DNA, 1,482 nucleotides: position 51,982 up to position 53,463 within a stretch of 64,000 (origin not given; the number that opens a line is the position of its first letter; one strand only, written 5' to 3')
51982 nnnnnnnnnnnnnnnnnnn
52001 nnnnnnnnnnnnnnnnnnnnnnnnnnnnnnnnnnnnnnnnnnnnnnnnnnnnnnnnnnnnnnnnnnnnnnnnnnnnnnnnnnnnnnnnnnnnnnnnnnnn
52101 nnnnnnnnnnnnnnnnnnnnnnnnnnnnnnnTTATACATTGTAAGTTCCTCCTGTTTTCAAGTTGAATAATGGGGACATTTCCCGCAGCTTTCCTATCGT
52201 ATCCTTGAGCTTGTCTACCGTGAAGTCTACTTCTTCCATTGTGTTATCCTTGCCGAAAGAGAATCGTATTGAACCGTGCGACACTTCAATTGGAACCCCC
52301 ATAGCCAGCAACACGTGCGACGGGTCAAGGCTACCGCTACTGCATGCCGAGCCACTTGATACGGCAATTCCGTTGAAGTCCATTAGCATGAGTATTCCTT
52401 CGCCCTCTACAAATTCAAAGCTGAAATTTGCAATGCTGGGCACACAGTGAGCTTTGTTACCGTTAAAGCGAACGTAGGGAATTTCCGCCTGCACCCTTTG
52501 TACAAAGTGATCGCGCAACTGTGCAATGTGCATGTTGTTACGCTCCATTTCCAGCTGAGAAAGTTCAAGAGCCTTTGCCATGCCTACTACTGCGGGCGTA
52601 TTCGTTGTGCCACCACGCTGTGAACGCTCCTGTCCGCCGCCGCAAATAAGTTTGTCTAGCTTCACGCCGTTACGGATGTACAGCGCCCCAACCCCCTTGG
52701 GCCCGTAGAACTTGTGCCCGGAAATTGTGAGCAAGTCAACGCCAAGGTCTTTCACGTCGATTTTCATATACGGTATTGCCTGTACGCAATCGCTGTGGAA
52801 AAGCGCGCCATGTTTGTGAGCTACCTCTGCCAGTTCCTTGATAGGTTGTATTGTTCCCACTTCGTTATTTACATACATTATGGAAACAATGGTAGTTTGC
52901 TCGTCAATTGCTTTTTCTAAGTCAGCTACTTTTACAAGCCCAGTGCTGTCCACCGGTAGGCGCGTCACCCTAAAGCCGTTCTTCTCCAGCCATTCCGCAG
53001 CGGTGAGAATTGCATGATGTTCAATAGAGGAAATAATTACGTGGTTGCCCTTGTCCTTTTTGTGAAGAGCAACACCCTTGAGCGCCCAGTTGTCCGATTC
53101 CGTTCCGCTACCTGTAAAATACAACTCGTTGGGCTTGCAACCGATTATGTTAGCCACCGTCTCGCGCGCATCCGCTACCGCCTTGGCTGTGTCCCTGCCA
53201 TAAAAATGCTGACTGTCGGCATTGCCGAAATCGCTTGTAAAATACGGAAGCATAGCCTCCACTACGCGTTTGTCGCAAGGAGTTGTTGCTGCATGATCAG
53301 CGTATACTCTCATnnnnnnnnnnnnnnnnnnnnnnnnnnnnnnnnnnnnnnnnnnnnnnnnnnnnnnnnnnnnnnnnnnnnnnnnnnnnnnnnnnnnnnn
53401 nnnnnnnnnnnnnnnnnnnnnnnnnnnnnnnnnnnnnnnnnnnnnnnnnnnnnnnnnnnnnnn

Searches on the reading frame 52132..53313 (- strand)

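Call 22: search_protein_families(library=pfam, proteins=[window:52132-53313:-], max_evalue=0.00001)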
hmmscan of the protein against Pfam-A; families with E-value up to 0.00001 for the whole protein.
window:52132-53313:- (393 aa): 5 families
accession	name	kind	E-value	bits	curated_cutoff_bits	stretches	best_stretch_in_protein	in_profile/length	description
PF00266.25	Aminotran_5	-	2.7e-90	303.5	21.5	1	3-363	1-369/371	Aminotransferase class-V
PF01212.27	Beta_elim_lyase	-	4.3e-10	39.8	27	1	38-201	28-199/288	Beta-eliminating lyase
PF00155.27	Aminotran_1_2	-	3e-09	37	19.7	1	46-360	44-355/361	Aminotransferase class I and II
PF01041.23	DegT_DnrJ_EryC1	-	3.6e-07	30.2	19.8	1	67-181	45-151/360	DegT/DnrJ/EryC1/StrS aminotransferase family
PF01053.26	Cys_Met_Meta_PP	-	2.4e-06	26.8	27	1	29-203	37-200/381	Cys/Met metabolism PLP-dependent enzyme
